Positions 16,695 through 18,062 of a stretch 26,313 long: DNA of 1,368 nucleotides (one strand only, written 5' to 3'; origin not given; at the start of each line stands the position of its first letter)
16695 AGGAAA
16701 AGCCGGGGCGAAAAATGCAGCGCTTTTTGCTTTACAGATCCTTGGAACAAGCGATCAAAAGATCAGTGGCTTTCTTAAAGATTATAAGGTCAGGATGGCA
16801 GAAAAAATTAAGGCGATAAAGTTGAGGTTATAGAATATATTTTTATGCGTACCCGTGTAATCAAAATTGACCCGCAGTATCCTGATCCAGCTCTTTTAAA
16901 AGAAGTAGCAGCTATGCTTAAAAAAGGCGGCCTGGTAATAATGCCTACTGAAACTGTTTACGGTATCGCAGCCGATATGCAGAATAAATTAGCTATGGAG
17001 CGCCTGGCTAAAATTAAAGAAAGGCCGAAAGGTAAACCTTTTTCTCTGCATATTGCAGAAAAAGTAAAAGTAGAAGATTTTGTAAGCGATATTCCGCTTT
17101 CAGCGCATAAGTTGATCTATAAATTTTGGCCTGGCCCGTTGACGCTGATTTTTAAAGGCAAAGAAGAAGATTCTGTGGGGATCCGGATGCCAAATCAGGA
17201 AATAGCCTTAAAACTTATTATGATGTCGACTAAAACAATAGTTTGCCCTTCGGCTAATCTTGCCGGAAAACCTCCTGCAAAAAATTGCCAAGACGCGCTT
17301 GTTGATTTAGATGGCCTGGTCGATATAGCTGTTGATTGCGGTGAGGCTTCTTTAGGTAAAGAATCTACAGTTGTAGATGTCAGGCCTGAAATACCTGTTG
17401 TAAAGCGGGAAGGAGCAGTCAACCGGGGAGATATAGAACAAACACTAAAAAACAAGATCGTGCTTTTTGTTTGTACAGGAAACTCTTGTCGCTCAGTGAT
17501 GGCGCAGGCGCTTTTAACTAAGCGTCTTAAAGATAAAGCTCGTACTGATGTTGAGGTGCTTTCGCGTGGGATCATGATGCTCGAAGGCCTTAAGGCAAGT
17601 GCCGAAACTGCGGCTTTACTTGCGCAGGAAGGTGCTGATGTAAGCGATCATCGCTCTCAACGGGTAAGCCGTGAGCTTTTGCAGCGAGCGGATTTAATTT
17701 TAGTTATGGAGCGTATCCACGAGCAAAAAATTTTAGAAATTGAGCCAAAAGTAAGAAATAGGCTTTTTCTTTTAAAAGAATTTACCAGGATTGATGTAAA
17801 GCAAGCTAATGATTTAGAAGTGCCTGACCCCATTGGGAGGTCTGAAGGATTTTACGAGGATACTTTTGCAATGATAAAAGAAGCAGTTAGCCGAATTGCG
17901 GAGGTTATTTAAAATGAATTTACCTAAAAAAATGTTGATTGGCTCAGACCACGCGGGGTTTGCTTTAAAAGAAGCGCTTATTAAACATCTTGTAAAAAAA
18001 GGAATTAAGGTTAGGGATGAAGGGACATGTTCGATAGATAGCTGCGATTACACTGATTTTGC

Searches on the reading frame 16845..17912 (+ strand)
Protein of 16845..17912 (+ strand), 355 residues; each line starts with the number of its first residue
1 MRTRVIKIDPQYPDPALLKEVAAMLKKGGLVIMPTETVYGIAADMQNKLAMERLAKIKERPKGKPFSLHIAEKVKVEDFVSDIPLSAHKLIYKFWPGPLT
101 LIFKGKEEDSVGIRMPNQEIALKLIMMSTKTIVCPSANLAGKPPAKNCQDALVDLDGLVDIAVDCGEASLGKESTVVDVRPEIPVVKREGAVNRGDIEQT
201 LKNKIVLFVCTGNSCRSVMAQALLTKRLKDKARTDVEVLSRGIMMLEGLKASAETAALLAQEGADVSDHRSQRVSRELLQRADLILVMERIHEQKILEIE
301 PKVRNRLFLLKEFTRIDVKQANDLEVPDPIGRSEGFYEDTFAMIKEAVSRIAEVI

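Call 10: search_protein_families(library=pfam, proteins=[window:16845-17912:+])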
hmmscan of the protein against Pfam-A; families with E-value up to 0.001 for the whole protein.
window:16845-17912:+ (355 aa): 2 families
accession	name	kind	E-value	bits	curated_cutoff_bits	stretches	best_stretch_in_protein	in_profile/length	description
PF01300.24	Sua5_yciO_yrdC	-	1.1e-46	159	25.1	1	24-190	2-178/178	Telomere recombination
PF01451.26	LMWPc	-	2.5e-30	106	23.2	1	206-349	1-141/144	Low molecular weight phosphotyrosine protein phosphatase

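Call 43: find_encoding_contigs(protein=window:16845-17912:+, flank=3000, max_places=10)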
Protein window:16845-17912:+ (355 aa): 12 contigs read that carry it; 7 places shown.
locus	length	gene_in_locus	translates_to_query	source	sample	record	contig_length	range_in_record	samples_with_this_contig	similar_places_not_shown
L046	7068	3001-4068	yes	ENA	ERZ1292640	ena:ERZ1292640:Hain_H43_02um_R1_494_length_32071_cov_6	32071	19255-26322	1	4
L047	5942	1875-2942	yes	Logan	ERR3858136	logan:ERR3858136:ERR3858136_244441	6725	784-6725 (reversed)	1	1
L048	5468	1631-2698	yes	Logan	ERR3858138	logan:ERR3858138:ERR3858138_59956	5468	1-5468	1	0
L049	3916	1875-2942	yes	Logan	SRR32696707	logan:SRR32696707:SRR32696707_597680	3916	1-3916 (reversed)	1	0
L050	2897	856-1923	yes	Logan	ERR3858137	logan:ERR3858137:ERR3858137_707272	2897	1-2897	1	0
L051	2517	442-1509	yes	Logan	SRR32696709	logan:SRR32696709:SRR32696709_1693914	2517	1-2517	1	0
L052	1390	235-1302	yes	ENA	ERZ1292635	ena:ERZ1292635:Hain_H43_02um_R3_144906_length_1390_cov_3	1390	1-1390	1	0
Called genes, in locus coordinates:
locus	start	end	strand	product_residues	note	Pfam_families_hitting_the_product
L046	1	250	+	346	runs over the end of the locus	PF00586:AIRS, PF02769:AIRS_C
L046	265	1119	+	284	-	PF01145:Band_7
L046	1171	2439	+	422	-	PF02844:GARS_N, PF01071:GARS_A, PF02786:CPSase_L_D2 (weak), PF08442:ATP-grasp_2 (weak), PF02222:ATP-grasp, PF02843:GARS_C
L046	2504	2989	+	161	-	PF00731:AIRC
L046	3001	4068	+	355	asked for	PF01300:Sua5_yciO_yrdC, PF01451:LMWPc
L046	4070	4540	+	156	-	PF02502:LacAB_rpiB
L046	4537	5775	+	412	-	PF00464:SHMT, PF00155:Aminotran_1_2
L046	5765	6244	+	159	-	PF00383:dCMP_cyt_deam_1, PF14437:MafB19-deam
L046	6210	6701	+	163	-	PF22811:Zn_ribbon_NrdR, PF03477:ATP-cone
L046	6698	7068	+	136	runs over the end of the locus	PF02577:BFN_dom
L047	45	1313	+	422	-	PF02844:GARS_N, PF01071:GARS_A, PF02786:CPSase_L_D2 (weak), PF08442:ATP-grasp_2 (weak), PF02222:ATP-grasp, PF02843:GARS_C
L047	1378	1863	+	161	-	PF00731:AIRC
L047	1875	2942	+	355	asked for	PF01300:Sua5_yciO_yrdC, PF01451:LMWPc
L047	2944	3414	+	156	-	PF02502:LacAB_rpiB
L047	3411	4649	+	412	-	PF00464:SHMT, PF00155:Aminotran_1_2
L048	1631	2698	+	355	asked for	PF01300:Sua5_yciO_yrdC, PF01451:LMWPc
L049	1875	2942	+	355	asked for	PF01300:Sua5_yciO_yrdC, PF01451:LMWPc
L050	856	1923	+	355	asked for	PF01300:Sua5_yciO_yrdC, PF01451:LMWPc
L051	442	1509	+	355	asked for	PF01300:Sua5_yciO_yrdC, PF01451:LMWPc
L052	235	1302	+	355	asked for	PF01300:Sua5_yciO_yrdC, PF01451:LMWPc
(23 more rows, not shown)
